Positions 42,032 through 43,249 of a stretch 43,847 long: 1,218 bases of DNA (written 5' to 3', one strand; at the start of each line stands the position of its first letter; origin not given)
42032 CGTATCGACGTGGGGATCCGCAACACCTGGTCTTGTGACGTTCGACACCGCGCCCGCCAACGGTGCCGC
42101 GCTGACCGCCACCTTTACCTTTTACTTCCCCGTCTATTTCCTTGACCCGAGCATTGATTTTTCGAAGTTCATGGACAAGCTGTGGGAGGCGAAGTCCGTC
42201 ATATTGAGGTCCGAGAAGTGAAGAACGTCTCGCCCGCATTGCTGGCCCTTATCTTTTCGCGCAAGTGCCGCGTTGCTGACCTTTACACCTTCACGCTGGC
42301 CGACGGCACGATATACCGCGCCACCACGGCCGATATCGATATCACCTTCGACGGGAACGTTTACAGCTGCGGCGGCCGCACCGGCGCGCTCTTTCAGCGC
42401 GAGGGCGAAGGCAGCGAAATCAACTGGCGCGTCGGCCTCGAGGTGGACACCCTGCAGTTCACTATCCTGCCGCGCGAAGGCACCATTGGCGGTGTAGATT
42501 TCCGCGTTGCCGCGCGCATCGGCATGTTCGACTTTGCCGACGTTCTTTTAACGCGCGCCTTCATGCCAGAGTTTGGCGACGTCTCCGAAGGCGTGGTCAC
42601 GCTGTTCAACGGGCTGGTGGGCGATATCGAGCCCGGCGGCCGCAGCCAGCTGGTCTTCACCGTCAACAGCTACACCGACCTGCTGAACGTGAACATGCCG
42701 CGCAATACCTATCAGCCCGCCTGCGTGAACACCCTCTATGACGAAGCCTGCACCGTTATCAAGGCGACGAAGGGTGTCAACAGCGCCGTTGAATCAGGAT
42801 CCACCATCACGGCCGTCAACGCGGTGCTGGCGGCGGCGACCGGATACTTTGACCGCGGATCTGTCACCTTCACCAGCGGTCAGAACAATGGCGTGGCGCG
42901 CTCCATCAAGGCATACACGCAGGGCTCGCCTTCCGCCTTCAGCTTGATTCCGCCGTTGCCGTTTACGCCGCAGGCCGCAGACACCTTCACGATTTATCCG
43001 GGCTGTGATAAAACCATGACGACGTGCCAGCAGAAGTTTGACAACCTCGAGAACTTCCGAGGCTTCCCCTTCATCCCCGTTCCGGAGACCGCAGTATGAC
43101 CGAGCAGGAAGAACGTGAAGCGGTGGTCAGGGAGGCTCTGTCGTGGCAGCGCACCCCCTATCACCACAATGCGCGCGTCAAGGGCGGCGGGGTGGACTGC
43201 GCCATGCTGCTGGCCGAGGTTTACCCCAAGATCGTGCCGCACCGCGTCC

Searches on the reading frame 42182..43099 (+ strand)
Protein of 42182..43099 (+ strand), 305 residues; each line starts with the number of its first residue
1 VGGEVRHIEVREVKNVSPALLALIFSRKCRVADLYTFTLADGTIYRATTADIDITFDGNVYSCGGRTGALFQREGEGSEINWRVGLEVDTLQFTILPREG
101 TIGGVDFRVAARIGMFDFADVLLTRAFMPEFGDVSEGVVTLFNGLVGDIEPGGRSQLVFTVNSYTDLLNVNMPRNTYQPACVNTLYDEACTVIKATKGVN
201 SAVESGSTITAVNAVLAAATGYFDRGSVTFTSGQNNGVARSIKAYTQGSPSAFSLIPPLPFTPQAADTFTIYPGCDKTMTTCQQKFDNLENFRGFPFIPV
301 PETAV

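Call 107: search_protein_families(library=pfam, proteins=[window:42182-43099:+], max_evalue=0.001)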
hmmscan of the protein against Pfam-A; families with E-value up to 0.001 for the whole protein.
window:42182-43099:+ (305 aa): 2 families
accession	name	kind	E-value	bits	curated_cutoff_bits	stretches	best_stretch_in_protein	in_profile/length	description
PF09931.15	Phage_phiJL001_Gp84_N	-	2.1e-33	116.2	26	1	17-192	1-159/160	Baseplate hub protein, N-terminal attachment domain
PF09356.15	Phage_BR0599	-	9.1e-27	93.7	22.9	1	221-300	1-78/80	Phage conserved hypothetical protein BR0599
